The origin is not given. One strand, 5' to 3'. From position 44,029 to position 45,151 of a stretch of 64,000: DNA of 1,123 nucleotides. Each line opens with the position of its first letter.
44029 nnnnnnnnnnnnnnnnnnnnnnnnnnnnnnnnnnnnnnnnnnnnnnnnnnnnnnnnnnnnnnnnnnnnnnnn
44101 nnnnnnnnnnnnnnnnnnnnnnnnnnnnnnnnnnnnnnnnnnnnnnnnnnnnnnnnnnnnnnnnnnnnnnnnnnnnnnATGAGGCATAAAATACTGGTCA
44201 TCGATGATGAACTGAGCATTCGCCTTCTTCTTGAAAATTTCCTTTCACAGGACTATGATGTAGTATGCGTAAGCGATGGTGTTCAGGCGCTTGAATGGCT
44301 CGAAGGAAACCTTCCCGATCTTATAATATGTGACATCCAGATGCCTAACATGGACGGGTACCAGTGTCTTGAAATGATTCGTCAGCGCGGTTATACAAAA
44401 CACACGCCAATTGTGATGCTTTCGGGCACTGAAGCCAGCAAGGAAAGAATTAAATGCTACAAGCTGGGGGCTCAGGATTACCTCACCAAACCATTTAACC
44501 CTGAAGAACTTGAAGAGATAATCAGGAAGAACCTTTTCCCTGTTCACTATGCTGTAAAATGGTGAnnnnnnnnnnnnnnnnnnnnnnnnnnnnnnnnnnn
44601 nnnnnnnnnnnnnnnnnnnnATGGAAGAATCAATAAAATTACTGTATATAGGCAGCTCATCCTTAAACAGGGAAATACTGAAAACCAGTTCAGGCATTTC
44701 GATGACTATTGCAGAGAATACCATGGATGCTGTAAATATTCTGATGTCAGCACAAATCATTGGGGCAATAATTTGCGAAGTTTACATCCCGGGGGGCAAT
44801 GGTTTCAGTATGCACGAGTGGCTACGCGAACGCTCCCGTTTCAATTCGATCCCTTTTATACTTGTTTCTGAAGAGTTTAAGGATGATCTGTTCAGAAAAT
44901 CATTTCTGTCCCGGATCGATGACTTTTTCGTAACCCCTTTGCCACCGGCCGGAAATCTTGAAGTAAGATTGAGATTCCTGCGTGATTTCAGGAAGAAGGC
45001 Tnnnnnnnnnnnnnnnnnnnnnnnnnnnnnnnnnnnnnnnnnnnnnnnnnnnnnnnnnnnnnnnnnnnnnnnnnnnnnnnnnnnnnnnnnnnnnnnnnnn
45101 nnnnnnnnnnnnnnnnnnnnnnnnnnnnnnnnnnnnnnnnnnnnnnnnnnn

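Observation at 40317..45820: Phosphorelay wired directly to the priming enzyme of a polysaccharide pathway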

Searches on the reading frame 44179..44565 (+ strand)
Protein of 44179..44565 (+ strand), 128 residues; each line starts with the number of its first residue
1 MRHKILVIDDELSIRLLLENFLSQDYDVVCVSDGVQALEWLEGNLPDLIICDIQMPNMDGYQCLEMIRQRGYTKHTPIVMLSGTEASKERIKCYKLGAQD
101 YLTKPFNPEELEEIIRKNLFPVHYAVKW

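Call 3: search_protein_families(library=pfam, proteins=[window:44179-44565:+], max_evalue=0.01)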
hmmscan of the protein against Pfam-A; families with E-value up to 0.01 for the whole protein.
window:44179-44565:+ (128 aa): 1 family
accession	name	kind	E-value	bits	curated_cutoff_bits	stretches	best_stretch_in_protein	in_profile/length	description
PF00072.30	Response_reg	-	3.6e-32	111.3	30.2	1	5-116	1-111/111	Response regulator receiver domain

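Call 4: search_protein_families(library=ncbifam, proteins=[window:44179-44565:+], max_evalue=0.01)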
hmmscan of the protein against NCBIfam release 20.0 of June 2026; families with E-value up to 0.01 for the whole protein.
window:44179-44565:+ (128 aa): 100 families (the best 25 are shown)
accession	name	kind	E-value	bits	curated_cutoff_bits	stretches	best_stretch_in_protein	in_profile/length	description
NF045944.1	ResRegRpaBCyano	equivalog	3.2e-29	101.9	330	1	6-117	1-110/229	response regulator transcription factor RpaB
NF007969.0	PRK10693.1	equivalog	1e-25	90.5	329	1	3-124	8-129/337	two-component system response regulator RssB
TIGR02154.1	PhoB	equivalog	7.8e-25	87.5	296.2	1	1-116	1-117/226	phosphate regulon transcriptional regulator PhoB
NF007135.0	PRK09581.1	equivalog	1.7e-24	86.5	474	1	1-112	1-113/457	PleD family two-component system response regulator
NF007005.1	PRK09468.1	equivalog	1.1e-22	80.7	331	1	2-116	3-116/237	osmolarity response regulator transcription factor OmpR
NF033117.2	vanR_ACDEGLN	exception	6.4e-22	78.2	350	1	5-116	1-110/226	VanR-ABDEGLN family response regulator transcription factor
NF040534.1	resp_reg_YycF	equivalog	8e-22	77.6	340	1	4-119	2-115/231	response regulator YycF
NF047465.1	hybrid_HK_LvrA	exception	1.2e-21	76.5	1200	1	2-116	467-581/819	hybrid histidine kinase/response regulator LvrA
NF033120.0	vanR_FM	exception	3.3e-21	76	460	1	4-112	5-111/231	vancomycin resistance response regulator transcription factor, VanR-F/VanR-M family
NF045505.1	RR_RssB_Pseudo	equivalog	4.2e-21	75.4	700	1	4-108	7-110/394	two-component system response regulator RssB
NF012227.0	AdeR_RR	equivalog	5.7e-21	75.1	340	1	3-111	12-118/239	efflux system response regulator transcription factor AdeR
NF045717.1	DVU0259_DivK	exception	9e-21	74.2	160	1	1-119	1-116/117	DVU0259 family response regulator domain-containing protein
NF008199.0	PRK10955.1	equivalog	9.6e-21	74.8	341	1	3-119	2-115/232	envelope stress response regulator transcription factor CpxR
NF040689.1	MtrAB_MtrA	equivalog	1.2e-20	73.8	300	1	5-119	1-113/219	MtrAB system response regulator MtrA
NF012023.0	PRK15479.1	equivalog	3.2e-20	72.6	337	1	4-117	2-114/224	transcriptional regulator TctD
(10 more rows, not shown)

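Call 71: find_related_loci(query=window:44179-44562:+, collection=metagenome_contigs, flank=5000)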
Query window:44179-44562:+ (128 aa) in metagenome_contigs; peptide patterns used: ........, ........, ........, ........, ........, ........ (x = any residue, [..] = any of these).
600 stretches matched a pattern (row limit reached: there are more); 463 encode a relative of the query (tblastn E <= 1e-3); the best 80 are kept; 80 distinct loci.
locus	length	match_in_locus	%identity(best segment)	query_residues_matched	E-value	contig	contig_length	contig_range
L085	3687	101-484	86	1-128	4e-77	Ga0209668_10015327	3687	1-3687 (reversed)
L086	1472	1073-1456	82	1-128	1e-77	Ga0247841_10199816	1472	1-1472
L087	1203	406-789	79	1-128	2e-77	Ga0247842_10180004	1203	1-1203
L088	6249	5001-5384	80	1-128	2e-72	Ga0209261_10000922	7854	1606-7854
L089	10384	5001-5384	80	1-128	6e-72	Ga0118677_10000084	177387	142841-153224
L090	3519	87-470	79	1-128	1e-71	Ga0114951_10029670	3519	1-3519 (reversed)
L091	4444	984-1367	80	1-128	3e-71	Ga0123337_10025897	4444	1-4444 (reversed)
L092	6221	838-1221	80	1-128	3e-71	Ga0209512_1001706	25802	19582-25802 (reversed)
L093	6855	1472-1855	80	1-128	3e-71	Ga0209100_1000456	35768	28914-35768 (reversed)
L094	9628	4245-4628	80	1-128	3e-71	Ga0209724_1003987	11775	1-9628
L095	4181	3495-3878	80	1-128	5e-71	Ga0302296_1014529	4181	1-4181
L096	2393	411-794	80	1-128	3e-72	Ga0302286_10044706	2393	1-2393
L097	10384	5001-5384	79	1-128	9e-71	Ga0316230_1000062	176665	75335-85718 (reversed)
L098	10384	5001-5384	80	1-128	2e-70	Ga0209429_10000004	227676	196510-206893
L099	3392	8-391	80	1-128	1e-70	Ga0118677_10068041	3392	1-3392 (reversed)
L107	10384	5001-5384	77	1-128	1e-68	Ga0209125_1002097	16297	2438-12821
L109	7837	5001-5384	76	1-128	1e-67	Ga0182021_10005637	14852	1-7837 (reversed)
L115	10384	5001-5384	75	1-128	4e-66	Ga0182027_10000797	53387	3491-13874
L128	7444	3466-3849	73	1-128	5e-65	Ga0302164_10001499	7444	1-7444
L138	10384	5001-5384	71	1-128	3e-63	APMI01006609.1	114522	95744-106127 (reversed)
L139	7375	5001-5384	73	1-128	8e-63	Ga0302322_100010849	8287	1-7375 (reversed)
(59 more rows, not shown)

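Call 77: search_protein_families(library=pfam, proteins=[L115:5834-6748:+, L115:6694-7983:+, L115:7964-9187:+, L115:2013-4508:-, L109:5641-6564:+, L109:6588-7799:+, L109:3432-4877:+, L109:2314-3435:+, L107:7184-7936:+, L107:8350-10326:+], max_evalue=0.001)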
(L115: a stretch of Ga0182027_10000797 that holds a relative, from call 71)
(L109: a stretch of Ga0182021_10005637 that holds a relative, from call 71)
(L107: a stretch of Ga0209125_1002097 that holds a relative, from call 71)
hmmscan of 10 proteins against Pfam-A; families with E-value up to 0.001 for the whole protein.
L115:5834-6748:+ (304 aa): 3 families
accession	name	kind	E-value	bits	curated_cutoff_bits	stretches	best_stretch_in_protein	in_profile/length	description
PF00535.33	Glycos_transf_2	-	1.2e-26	94.1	23.3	1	7-172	1-159/168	Glycosyl transferase family 2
PF13641.12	Glyco_tranf_2_3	-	7.3e-10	39.7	27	1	6-219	3-213/230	Glycosyltransferase like family 2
PF13632.12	Glyco_trans_2_3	-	2.2e-07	31.4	27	1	84-257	1-165/198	Glycosyl transferase family group 2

L115:6694-7983:+ (429 aa): 3 families
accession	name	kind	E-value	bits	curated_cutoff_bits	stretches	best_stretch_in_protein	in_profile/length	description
PF13641.12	Glyco_tranf_2_3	-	1.1e-22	81.6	27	1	78-296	3-228/230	Glycosyltransferase like family 2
PF13632.12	Glyco_trans_2_3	-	6.4e-16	59.2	27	1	161-376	3-196/198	Glycosyl transferase family group 2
PF00535.33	Glycos_transf_2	-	3.3e-12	47.1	23.3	1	80-243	2-166/168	Glycosyl transferase family 2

L115:7964-9187:+ (407 aa): 5 families
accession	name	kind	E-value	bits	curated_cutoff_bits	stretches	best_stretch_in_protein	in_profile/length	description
PF00534.26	Glycos_transf_1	-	8.2e-36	123.6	26.4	1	219-374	13-169/172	Glycosyl transferases group 1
PF13692.12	Glyco_trans_1_4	-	1.6e-26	93.7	27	1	223-363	3-142/142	Glycosyl transferases group 1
PF13439.12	Glyco_transf_4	-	1.1e-15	58.6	28.5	1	35-198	3-167/170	Glycosyltransferase Family 4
PF20706.3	GT4-conflict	-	2e-09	37.3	26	1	222-332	198-314/385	Family 4 Glycosyltransferase in conflict systems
PF13524.12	Glyco_trans_1_2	-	1.4e-07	32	25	1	284-391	31-143/144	Glycosyl transferase-like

L115:2013-4508:- (831 aa): 5 families
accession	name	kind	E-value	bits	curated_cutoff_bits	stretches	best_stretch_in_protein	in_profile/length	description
PF00593.30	TonB_dep_Rec_b-barrel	-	1.8e-35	124.1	27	1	457-767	153-424/436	TonB dependent receptor-like, beta-barrel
PF13715.12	CarbopepD_reg_2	-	8.2e-22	77.5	32.2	1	40-125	1-88/88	CarboxypepD_reg-like domain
PF07715.20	Plug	-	6.6e-19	68.8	23.9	1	135-238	3-107/107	TonB-dependent Receptor Plug Domain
PF13620.12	CarboxypepD_reg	-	6.4e-11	42.9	32.3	1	39-104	1-70/82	Carboxypeptidase regulatory-like domain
PF14905.12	OMP_b-brl_3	-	3.9e-09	36.5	27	1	469-696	109-307/408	Outer membrane protein beta-barrel family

L109:5641-6564:+ (307 aa): 3 families
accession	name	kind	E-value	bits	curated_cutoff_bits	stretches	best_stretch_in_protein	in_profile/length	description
PF00535.33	Glycos_transf_2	-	1.7e-27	96.9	23.3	1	10-175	1-159/168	Glycosyl transferase family 2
PF13641.12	Glyco_tranf_2_3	-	3e-10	41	27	1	9-222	3-213/230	Glycosyltransferase like family 2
PF13632.12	Glyco_trans_2_3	-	1.9e-06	28.3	27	1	87-258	1-163/198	Glycosyl transferase family group 2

L109:6588-7799:+ (403 aa): 3 families
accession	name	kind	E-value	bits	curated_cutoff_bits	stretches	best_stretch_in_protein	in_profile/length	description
PF13641.12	Glyco_tranf_2_3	-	7.9e-26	91.9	27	1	52-270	3-228/230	Glycosyltransferase like family 2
PF13632.12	Glyco_trans_2_3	-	4.6e-15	56.4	27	1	135-351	3-197/198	Glycosyl transferase family group 2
PF00535.33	Glycos_transf_2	-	6.6e-13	49.4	23.3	1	54-218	2-167/168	Glycosyl transferase family 2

L109:3432-4877:+ (481 aa): 4 families
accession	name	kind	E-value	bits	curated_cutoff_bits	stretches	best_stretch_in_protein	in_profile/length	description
PF16561.11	AMPK1_CBM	-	1.2e-60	202.1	26.8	4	242-311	11-78/85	Glycogen recognition site of AMP-activated protein kinase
PF02922.24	CBM_48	-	1e-25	90.3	22.4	3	407-460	20-81/83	Carbohydrate-binding module 48 (Isoamylase N-terminal domain)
PF16760.10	CBM53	-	1.3e-12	48.2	27.6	0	158-193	9-50/57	Starch/carbohydrate-binding module (family 53)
PF22058.2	X25_BaPul_like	-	7.8e-09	36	27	0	173-209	22-59/87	Pullulanase X25 domain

L109:2314-3435:+ (373 aa): 3 families
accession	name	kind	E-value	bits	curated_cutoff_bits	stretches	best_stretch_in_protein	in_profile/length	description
PF13650.11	Asp_protease_2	-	1.1e-16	61.7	24.3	2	252-348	1-90/90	Aspartyl protease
PF13975.11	gag-asp_proteas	-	2.7e-12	47.6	28.2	2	252-350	1-91/92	gag-polyprotein putative aspartyl protease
PF00077.25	RVP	-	3.5e-05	24.5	20.7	0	252-279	7-34/101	Retroviral aspartyl protease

L107:7184-7936:+ (250 aa): 2 families
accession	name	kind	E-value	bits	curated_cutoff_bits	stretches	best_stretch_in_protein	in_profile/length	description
PF03374.19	ANT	-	4.4e-26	91.8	25.3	1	135-242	3-106/108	Phage antirepressor protein KilAC domain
PF08346.17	AntA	-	3.5e-24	85.6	27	1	16-83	1-66/68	AntA/AntB antirepressor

L107:8350-10326:+ (658 aa): 0 families

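Call 81: search_protein_families(library=pfam, proteins=[L138:4648-4980:+, L139:4646-4978:+, L128:3111-3428:+, L089:4031-4567:+], max_evalue=0.01)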
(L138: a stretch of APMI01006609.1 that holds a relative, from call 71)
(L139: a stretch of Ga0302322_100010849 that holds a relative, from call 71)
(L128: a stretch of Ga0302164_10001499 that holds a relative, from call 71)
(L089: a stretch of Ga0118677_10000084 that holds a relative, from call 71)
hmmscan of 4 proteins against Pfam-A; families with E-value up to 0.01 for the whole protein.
L138:4648-4980:+ (111 aa): 1 family
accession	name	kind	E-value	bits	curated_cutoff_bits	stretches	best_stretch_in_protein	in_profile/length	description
PF01627.28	Hpt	-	8.7e-08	32.7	24.6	1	21-96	1-75/84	Hpt domain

L139:4646-4978:+ (111 aa): 1 family
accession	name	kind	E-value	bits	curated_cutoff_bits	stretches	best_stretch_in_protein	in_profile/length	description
PF01627.28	Hpt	-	1.2e-05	25.9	24.6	1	22-97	2-76/84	Hpt domain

L128:3111-3428:+ (106 aa): 1 family
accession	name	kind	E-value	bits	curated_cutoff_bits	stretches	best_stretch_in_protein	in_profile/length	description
PF01627.28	Hpt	-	0.00012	22.7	24.6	1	22-87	2-67/84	Hpt domain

L089:4031-4567:+ (178 aa): 0 families

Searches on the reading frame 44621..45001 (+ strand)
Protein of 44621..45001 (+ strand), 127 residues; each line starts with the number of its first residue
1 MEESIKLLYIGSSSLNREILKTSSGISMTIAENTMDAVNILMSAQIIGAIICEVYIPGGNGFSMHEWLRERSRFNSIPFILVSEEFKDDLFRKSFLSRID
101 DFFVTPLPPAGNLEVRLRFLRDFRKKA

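Call 40: search_solved_structures(query=A5, max_evalue=0.01)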
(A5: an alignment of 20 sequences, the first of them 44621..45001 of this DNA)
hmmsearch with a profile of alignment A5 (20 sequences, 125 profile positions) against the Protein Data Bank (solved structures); distinct sequences matched with E-value up to 0.01: 251 (the best 60 are shown).
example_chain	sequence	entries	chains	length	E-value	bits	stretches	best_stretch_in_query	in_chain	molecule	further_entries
3gwg_A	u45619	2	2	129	1.3e-14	57.7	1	26-118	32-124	Chemotaxis protein cheY homolog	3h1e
3h1g_A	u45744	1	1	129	1.5e-14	57.4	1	26-118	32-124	Chemotaxis protein cheY homolog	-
3h1f_A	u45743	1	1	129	1.5e-13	54.2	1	26-118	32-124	Chemotaxis protein cheY homolog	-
9g85_A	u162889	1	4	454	2e-13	53.8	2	41-122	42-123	Response regulator PleD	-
2wb4_A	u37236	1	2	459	2.1e-13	53.8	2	41-122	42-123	DIGUANYLATE CYCLASE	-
9g86_A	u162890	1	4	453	2.1e-13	53.7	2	41-122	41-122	Response regulator PleD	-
1w25_A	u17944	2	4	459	2.2e-13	53.7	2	41-122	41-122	STALKED-CELL DIFFERENTIATION CONTROLLING PROTEIN | RESPONSE REGULATOR PLED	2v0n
2jb9_A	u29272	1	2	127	4.4e-13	52.7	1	21-118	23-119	PHOSPHATE REGULON TRANSCRIPTIONAL REGULATORY PROTEIN PHOB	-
1zes_A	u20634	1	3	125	5.4e-13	52.4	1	21-118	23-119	Phosphate regulon transcriptional regulatory protein phoB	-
1b00_A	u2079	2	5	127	5.5e-13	52.4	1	21-118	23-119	PHOSPHATE REGULON TRANSCRIPTIONAL REGULATORY PROTEIN PHOB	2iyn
9xzo_A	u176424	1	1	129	5.2e-12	49.3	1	27-118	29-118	De novo protein M1X0B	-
5x5j_A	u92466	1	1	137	6.2e-12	49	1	14-118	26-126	AdeR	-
7cci_A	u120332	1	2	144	7.1e-12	48.8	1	14-118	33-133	AdeR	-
5xjp_A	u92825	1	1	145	7.3e-12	48.8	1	14-118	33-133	AdeR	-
2jba_A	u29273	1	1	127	2.4e-11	47.1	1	21-118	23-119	PHOSPHATE REGULON TRANSCRIPTIONAL REGULATORY PROTEIN PHOB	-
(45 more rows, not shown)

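Call 51: search_protein_representatives(protein=window:44621-45001:+)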
Query: 127 residues. Proteins with E-value up to 0.001 (for the whole library): 693; up to 1e-10: 32; up to 1e-30: 2. The best 150 are listed.
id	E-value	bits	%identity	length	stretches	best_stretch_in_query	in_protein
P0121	4.8e-34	133.3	52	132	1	3-126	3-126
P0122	1.5e-32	128.4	50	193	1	1-126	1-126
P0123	1.7e-28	115.4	49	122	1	1-121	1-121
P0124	2.4e-25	105.2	40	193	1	1-126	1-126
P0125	7.7e-23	97.1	41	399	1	4-126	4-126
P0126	1.3e-21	93.2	34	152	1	3-126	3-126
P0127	5.1e-21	91.2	40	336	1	1-126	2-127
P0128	7.6e-21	90.7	39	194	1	2-125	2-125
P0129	1.2e-20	90.1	38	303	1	2-126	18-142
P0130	2.2e-20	89.2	34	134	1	2-126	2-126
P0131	2.4e-20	89.1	39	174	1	1-127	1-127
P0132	6.8e-20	87.6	33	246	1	2-126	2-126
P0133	6.0e-18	81.3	39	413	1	1-126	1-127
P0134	8.1e-18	80.9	36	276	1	2-125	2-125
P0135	1.3e-17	80.3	32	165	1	4-123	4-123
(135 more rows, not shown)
